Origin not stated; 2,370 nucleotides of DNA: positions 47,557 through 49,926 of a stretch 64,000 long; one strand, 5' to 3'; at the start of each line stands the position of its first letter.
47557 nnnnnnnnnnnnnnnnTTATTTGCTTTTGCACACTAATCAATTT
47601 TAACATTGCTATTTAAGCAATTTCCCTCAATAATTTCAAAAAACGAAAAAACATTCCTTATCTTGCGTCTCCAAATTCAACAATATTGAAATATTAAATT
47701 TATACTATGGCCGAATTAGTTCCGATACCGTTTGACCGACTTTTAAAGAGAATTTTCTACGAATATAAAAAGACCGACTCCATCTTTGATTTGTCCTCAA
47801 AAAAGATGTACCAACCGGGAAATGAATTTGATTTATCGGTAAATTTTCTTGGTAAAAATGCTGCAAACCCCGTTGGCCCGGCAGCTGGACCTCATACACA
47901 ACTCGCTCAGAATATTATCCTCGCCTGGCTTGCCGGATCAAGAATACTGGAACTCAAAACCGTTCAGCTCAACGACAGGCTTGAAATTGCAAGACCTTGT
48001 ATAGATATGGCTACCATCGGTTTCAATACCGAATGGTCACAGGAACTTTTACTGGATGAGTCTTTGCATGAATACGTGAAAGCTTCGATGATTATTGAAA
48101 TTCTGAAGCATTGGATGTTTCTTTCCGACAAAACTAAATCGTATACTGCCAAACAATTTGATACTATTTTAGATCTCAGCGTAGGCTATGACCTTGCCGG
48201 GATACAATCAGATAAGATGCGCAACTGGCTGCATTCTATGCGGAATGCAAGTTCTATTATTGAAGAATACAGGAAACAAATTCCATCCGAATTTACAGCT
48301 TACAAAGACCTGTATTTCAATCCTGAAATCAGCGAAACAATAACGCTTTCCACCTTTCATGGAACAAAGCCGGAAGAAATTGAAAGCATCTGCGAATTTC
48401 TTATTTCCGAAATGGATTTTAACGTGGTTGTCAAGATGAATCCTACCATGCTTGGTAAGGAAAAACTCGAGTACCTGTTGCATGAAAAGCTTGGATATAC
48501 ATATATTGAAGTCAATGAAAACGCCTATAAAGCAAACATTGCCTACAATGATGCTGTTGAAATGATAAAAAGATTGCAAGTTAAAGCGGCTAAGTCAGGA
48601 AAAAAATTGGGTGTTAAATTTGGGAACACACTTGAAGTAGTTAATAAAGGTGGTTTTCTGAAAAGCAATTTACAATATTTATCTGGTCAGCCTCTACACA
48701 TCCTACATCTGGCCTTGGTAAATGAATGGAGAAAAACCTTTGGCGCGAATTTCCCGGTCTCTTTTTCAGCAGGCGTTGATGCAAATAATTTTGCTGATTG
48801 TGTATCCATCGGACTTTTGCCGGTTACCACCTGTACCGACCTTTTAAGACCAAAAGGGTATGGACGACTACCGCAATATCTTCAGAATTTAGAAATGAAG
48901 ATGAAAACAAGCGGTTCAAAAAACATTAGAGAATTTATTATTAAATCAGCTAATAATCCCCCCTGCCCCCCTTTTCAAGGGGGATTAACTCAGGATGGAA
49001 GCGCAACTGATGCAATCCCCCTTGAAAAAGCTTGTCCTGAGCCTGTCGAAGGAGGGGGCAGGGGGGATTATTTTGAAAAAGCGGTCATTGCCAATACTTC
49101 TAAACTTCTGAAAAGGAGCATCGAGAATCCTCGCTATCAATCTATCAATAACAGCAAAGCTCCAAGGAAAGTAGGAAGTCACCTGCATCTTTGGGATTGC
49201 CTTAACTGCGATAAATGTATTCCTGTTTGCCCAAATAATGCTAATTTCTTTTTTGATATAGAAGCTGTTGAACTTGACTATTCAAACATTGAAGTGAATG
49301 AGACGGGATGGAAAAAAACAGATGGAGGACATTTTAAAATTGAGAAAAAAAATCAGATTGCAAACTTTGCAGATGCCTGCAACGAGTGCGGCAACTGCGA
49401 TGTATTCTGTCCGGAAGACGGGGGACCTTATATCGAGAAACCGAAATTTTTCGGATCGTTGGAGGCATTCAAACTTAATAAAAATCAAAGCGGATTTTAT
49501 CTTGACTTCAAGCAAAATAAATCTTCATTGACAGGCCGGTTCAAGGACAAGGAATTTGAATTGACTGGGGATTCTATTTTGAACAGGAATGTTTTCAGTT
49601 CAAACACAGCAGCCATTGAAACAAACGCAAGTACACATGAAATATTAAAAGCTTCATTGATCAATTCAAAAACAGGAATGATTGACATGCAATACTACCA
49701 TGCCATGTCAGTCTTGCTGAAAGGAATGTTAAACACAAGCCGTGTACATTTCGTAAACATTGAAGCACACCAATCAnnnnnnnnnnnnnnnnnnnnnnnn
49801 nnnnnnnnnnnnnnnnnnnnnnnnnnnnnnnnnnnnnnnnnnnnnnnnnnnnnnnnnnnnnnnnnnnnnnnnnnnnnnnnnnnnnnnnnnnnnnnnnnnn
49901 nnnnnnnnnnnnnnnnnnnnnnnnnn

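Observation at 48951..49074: GC-rich nested palindromic element inserted in-frame into the ygfK-like Fe-S oxidoreductase gene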

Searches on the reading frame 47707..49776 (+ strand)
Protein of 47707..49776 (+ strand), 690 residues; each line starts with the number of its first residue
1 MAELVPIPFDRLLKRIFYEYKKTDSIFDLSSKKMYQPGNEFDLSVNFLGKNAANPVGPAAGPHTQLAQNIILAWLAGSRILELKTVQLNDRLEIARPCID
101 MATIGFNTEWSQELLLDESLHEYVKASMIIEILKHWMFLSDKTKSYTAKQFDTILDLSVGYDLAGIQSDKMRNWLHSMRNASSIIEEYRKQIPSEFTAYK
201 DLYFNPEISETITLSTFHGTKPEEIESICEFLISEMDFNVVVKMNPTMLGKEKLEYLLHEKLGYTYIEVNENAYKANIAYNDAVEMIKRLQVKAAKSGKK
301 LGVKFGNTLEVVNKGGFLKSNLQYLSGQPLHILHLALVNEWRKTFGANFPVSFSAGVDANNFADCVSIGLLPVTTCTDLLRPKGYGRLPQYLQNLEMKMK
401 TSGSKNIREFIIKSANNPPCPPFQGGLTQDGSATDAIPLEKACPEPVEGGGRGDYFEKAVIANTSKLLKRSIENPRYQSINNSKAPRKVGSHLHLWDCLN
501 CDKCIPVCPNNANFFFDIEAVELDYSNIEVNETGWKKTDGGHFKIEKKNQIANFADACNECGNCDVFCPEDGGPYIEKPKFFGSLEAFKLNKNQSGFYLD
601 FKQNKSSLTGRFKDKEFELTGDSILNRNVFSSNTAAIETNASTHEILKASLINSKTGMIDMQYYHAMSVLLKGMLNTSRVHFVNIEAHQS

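Call 11: search_protein_families(library=ncbifam, proteins=[window:47707-49776:+])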
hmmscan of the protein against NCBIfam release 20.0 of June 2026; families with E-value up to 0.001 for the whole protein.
window:47707-49776:+ (690 aa): 5 families
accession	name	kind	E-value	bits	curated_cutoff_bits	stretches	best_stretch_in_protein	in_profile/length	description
TIGR03315.1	Se_ygfK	equivalog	5.1e-122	408.2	835.3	2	4-401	4-398/1012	putative selenate reductase subunit YgfK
NF006183.0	PRK08318.1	equivalog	1.9e-05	23.6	335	0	42-86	3-47/422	NAD-dependent dihydropyrimidine dehydrogenase subunit PreA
NF040684.1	PorD_Arch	equivalog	0.00023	21.2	120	0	472-514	8-50/85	pyruvate synthase subunit PorD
TIGR02179.1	PorD_KorD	subfamily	0.00068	19.7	60.05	0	555-571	24-40/78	2-oxoacid:acceptor oxidoreductase, delta subunit, pyruvate/2-ketoisovalerate family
TIGR02176.1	pyruv_ox_red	equivalog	0.00085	17.3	911.35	0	487-571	671-754/1167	pyruvate:ferredoxin (flavodoxin) oxidoreductase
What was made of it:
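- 47707..49779 (+): Host gene: 690-aa protein resembling the N-terminal part of YgfK, with 4Fe-4S dicluster motifs. A selenium-dependent xanthine dehydrogenase gene follows. TIGR03315 E = 5e-122 but below the curated cut-off; the match breaks at residue 401 (call 11).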

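Call 13: find_homologous_proteins(query=window:47707-49776:+)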
Query window:47707-49776:+ (690 aa): 7135 proteins with E <= 0.001 among 8000 candidates; the best 120 are listed.
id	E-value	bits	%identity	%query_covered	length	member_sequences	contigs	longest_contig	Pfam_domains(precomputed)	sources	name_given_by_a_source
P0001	0.0e+0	1597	100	100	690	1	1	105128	PF13237.12,PF13183.12,PF13187.12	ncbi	-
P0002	0.0e+0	1323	85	100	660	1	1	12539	PF13237.12,PF13183.12,PF13187.12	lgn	-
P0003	0.0e+0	1320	84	100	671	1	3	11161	PF13237.12,PF13183.12,PF13187.12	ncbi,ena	-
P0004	0.0e+0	1292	83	100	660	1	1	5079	PF13237.12,PF13183.12,PF13187.12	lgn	-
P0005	0.0e+0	1234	79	100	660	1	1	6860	PF12838.13,PF13534.12,PF13183.12,PF13187.12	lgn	-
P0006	0.0e+0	1226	78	100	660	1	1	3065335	PF12838.13,PF13183.12,PF13187.12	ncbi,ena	-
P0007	0.0e+0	1224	77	100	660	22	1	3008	PF13534.12,PF13237.12,PF13187.12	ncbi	-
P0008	0.0e+0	1221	78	100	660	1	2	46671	PF12838.13,PF13237.12,PF13183.12,PF13187.12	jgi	jgi:putative selenate reductase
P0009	0.0e+0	1218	78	100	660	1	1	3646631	PF12838.13,PF13534.12,PF13237.12,PF13183.12,PF13187.12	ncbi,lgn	-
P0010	0.0e+0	1211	76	100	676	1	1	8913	PF12838.13,PF13237.12,PF13183.12,PF13187.12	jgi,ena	-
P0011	0.0e+0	1206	77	100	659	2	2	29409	PF12838.13,PF13534.12,PF13237.12,PF13183.12,PF13187.12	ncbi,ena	-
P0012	0.0e+0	1200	76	100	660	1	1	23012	PF13183.12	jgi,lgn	jgi:putative selenate reductase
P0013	0.0e+0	1198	76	100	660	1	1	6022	PF12838.13,PF13237.12,PF13183.12,PF13187.12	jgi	jgi:putative selenate reductase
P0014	0.0e+0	1193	75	100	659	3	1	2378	PF13534.12,PF13237.12,PF13183.12,PF13187.12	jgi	jgi:putative selenate reductase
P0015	0.0e+0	1189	75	100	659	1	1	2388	PF13534.12,PF13237.12,PF13183.12,PF13187.12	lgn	-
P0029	0.0e+0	1126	71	100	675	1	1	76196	PF13187.12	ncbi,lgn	-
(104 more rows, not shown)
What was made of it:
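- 47707..49779 (+): Orthologues are mostly 660 aa (call 13).
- Tried and rejected: Named relatives are Ignavibacteriae/Bacteroidota MAGs (call 13).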

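Call 16: find_encoding_contigs(protein=P0003, flank=3000, max_places=3)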
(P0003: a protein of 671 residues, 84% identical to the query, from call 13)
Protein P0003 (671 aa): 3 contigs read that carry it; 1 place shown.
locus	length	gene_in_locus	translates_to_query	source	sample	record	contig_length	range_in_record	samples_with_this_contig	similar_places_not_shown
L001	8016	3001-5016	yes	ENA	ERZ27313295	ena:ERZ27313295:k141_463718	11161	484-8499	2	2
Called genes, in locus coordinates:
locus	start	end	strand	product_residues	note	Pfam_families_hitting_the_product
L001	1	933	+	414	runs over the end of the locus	PF00291:PALP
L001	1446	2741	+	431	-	PF01979:Amidohydro_1, PF07969:Amidohydro_3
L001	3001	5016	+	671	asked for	PF13187:Fer4_9 (faint), PF13183:Fer4_8 (faint), PF13237:Fer4_10 (faint)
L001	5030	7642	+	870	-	PF00111:Fer2 (weak), PF01799:Fer2_2, PF01315:Ald_Xan_dh_C, PF02738:MoCoBD_1, PF20256:MoCoBD_2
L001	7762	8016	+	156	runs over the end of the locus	PF01797:Y1_Tnp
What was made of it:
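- A Y1_Tnp gene lies 2.7 kb downstream in L001 (call 16).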

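Call 17: find_encoding_contigs(protein=P0002, flank=3000, max_places=2)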
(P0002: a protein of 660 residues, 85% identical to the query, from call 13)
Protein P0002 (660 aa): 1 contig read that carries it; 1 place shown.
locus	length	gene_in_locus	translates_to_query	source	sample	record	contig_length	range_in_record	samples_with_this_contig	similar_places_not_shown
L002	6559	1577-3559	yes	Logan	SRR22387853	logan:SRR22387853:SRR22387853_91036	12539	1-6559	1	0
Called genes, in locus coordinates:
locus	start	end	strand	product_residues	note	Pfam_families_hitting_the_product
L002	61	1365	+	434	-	PF01979:Amidohydro_1, PF07969:Amidohydro_3 (weak)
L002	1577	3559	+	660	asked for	PF13183:Fer4_8 (faint), PF13187:Fer4_9 (faint), PF13237:Fer4_10 (faint)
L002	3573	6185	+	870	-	PF01799:Fer2_2, PF01315:Ald_Xan_dh_C, PF02738:MoCoBD_1, PF20256:MoCoBD_2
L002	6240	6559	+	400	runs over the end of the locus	PF02729:OTCace_N, PF00185:OTCace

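Call 18: find_encoding_contigs(protein=P0001, flank=10000, max_places=2)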
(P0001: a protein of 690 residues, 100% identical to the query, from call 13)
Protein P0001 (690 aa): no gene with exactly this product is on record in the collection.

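Call 47: find_encoding_contigs(protein=P0029, flank=2000, max_places=1)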
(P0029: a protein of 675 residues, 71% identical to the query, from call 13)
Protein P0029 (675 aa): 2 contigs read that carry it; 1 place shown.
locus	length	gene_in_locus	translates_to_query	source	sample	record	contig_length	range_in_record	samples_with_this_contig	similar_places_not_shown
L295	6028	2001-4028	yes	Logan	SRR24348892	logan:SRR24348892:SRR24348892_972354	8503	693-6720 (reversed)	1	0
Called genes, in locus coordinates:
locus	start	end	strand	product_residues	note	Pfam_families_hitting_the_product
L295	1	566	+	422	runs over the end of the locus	PF00291:PALP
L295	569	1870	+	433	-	PF01979:Amidohydro_1, PF07969:Amidohydro_3 (faint)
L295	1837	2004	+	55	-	-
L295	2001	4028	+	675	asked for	PF13187:Fer4_9 (faint)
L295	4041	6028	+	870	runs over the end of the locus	PF01799:Fer2_2, PF01315:Ald_Xan_dh_C, PF02738:MoCoBD_1, PF20256:MoCoBD_2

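Call 58: list_cluster_members(proteins=[P0001, P0003])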
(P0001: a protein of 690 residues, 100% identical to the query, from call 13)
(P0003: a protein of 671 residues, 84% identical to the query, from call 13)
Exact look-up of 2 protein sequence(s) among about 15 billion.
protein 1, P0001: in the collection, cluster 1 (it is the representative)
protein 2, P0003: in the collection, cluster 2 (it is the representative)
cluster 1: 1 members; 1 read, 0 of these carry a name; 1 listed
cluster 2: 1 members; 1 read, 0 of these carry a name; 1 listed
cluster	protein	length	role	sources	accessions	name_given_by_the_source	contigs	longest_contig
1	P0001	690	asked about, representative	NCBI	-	-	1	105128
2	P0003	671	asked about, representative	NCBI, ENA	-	-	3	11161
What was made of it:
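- Tried and rejected: No names are on record (call 58).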

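Call 62: predict_structure(alignment_id=A1)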
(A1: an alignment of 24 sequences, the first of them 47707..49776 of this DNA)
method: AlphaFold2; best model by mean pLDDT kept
length: 690 residues; sequences in the alignment: 24
mean_pLDDT: 71.3   pTM: 0.60
mean pLDDT of the five models: 71.3, 67.7, 67.1, 64.1, 63.6
residues with pLDDT >= 90: 147; 70-90: 284; 50-70: 131; < 50: 128
segments of 3 or more residues with pLDDT < 50: 1-3, 56-63, 101-108, 316-320, 418-452, 477-511, 559-577, 681-690
pLDDT, mean of each block of 10 residues (from residue 1): 62 83 59 52 54 49 64 77 66 53 45 73 92 88 79 81 82 91 95 91 92 74 88 93 85 86 77 78 91 93 79 57 63 87 90 67 83 53 59 84 88 65 28 29 33 74 89 58 30 27 33 65 88 90 71 58 34 40 78 80 86 87 92 94 90 90 88 71 45
secondary structure, 60 per line:
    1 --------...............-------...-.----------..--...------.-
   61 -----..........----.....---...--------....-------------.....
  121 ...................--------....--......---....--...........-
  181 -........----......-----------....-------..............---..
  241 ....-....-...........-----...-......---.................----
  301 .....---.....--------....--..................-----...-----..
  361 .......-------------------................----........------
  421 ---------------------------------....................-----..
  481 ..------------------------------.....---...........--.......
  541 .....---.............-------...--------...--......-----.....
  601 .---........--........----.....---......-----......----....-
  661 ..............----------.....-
elements in order (helices of 4 or more, strands of 3 or more residues): H9-23 E50-52 H66-75 E80-84 H99-102 H116-139 H148-151 E154-159 H163-166 H169-179 H182-189 H194-199 E211-214 H222-235 E239-244 H246-249 H251-261 E267-269 H271-276 H280-296 E301-305 E309-313 E322-325 H328-345 E351-353 H359-367 H387-402 H407-414 H454-473 H479-482 E513-517 E521-531 E534-545 E549-554 H555-561 E580-582 H585-590 E596-601 E605-612 E615-622 E627-631 E635-640 E646-651 E656-659 H661-674 H685-689
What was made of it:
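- Residues 418-452 have pLDDT about 30 and no secondary structure, between helices 407-414 and 454-473 (call 62). The peptide is predicted disordered and low-complexity (call 62).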

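Call 66: search_protein_families(library=pfam, proteins=[window:47707-49776:+])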
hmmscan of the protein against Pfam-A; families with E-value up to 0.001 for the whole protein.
window:47707-49776:+ (690 aa): 6 families
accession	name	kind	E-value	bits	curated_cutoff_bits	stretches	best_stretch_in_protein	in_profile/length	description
PF13183.11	Fer4_8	-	5.6e-08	33.7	27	0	546-570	42-66/68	4Fe-4S dicluster domain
PF13237.11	Fer4_10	-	1.1e-07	32.1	25.5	0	555-578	6-30/53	4Fe-4S dicluster domain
PF13187.11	Fer4_9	-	1.5e-06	28.5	27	0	465-512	34-51/52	4Fe-4S dicluster domain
PF13534.11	Fer4_17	-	0.00011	23.1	22.2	0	498-571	2-59/61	4Fe-4S dicluster domain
PF14697.11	Fer4_21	-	0.00015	22.3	35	0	497-511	7-21/59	4Fe-4S dicluster domain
PF12838.12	Fer4_7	-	0.0003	21.6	27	0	492-512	32-52/52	4Fe-4S dicluster domain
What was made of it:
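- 47707..49779 (+): Fer4 Pfam families (call 66).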

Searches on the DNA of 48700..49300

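Call 10: search_rna_families(source=window, start=48700, end=49300, threshold=evalue, max_evalue=10)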
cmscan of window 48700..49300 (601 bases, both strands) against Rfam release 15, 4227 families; matches with E-value up to 10: 9.
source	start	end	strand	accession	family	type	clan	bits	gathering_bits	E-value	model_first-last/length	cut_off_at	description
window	48918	49086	+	RF03922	MIR2119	Gene; miRNA;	-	29.7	73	0.07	1-188/188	no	MIR2119 microRNA precursor family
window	48951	49073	+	RF04209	MIR7533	Gene; miRNA;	-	22.1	230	0.036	1-249/249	no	MIR7533 microRNA precursor family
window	48951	49073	-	RF04209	MIR7533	Gene; miRNA;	-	20.7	230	0.078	1-249/249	no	MIR7533 microRNA precursor family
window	48894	48935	+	RF00351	snoR20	Gene; snRNA; snoRNA; CD-box;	-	20.1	43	4.5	1-90/90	no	Small nucleolar RNA R20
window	49124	49162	-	RF03813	MIR8041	Gene; miRNA;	-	16.6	80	2.4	1-71/71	no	MIR8041 microRNA precursor family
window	48959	49065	+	RF03195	mir-3934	Gene; miRNA;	-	16.4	84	3.8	1-92/92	no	mir-3934 microRNA precursor family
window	48942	49071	-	RF02712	EBER2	Gene; sRNA;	-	16.3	200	0.23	1-173/173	no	Epstein-Barr virus EBER2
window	48976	49073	+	RF00423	SCARNA4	Gene; snRNA; snoRNA; scaRNA;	CL00019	13.9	60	5.5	1-129/129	no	Small Cajal body specific RNA 4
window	48972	49028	-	RF04133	MIR2646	Gene; miRNA;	-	13.2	245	2.7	1-256/256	no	MIR2646 microRNA precursor family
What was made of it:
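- On Known structured RNA (Rfam): Only sub-threshold microRNA-like hairpin matches in the region (call 10).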

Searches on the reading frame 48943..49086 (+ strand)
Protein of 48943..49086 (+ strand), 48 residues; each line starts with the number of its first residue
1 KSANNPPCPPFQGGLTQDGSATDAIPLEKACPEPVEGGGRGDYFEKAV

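Call 85: search_protein_representatives(protein=window:48943-49086:+)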
Query: 48 residues. Proteins with E-value up to 0.001 (for the whole library): 2; up to 1e-10: 0; up to 1e-30: 0. The best 2 are listed.
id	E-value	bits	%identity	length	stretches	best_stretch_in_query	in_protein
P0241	4.5e-10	55.2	58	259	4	28-45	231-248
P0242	5.1e-04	36.3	37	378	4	16-43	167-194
